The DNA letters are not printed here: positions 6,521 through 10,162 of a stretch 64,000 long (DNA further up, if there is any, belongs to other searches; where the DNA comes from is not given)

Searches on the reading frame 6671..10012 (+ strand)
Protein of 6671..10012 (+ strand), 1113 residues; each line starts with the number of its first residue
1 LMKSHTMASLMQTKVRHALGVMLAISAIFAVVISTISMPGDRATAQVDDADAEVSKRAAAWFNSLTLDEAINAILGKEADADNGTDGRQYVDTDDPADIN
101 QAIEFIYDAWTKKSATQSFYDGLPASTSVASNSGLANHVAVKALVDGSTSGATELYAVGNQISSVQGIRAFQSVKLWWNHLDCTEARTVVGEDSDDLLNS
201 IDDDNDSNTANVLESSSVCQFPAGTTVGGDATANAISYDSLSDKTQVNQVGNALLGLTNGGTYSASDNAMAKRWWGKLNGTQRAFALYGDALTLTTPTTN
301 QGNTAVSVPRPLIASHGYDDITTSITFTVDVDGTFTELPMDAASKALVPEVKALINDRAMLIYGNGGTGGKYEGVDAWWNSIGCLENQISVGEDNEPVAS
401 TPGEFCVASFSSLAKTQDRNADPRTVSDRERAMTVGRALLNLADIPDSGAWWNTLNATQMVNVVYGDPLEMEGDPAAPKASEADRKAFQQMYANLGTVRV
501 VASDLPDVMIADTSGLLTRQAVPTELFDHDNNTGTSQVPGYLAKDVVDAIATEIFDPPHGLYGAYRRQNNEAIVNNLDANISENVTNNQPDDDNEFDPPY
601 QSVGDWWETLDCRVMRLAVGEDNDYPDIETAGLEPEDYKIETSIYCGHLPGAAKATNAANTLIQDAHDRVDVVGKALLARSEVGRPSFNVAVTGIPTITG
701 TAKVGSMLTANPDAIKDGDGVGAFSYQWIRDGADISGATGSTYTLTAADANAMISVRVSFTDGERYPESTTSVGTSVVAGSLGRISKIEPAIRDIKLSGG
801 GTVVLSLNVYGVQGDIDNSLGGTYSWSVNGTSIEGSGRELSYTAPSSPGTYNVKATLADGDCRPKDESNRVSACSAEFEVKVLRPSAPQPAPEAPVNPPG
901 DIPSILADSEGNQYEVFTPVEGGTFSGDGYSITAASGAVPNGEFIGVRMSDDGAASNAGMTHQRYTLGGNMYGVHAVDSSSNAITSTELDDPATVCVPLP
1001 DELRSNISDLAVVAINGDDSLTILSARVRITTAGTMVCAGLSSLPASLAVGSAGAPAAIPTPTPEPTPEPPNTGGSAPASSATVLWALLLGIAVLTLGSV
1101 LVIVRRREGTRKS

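Call 3: search_protein_families(library=pfam, proteins=[window:6671-10012:+], max_evalue=1)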
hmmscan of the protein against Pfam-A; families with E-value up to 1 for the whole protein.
window:6671-10012:+ (1113 aa): 1 family
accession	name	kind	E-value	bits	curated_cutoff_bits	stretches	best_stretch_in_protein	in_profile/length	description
PF00801.26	PKD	-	0.2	12.1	23.5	0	821-860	29-68/80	PKD domain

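Call 4: search_protein_families(library=ncbifam, proteins=[window:6671-10012:+], max_evalue=1)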
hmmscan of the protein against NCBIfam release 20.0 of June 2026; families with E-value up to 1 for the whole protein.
window:6671-10012:+ (1113 aa): 5 families
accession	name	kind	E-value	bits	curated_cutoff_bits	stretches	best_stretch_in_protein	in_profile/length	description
NF040485.1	ZirU_fam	subfamily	5.6e-07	29.9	100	1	697-789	28-123/210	ZirU family protein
NF058582.1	Microco_LAVTG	domain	0.0078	16.3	27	1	1084-1107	10-33/34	LAVTG motif-containing sortase-dependent surface protein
NF058670.1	sorting_LPXTATN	domain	0.28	11.6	32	1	1088-1107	12-31/32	LPxTATN C-terminal sorting signal domain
NF040681.2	GPS-CTERM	domain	0.29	11.4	28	1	1083-1107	4-27/28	GPS-CTERM domain-containing protein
NF058583.1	LAXTG_small_WW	exception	0.32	10.7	65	1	1079-1108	20-49/54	LAXTG motif-containing small protein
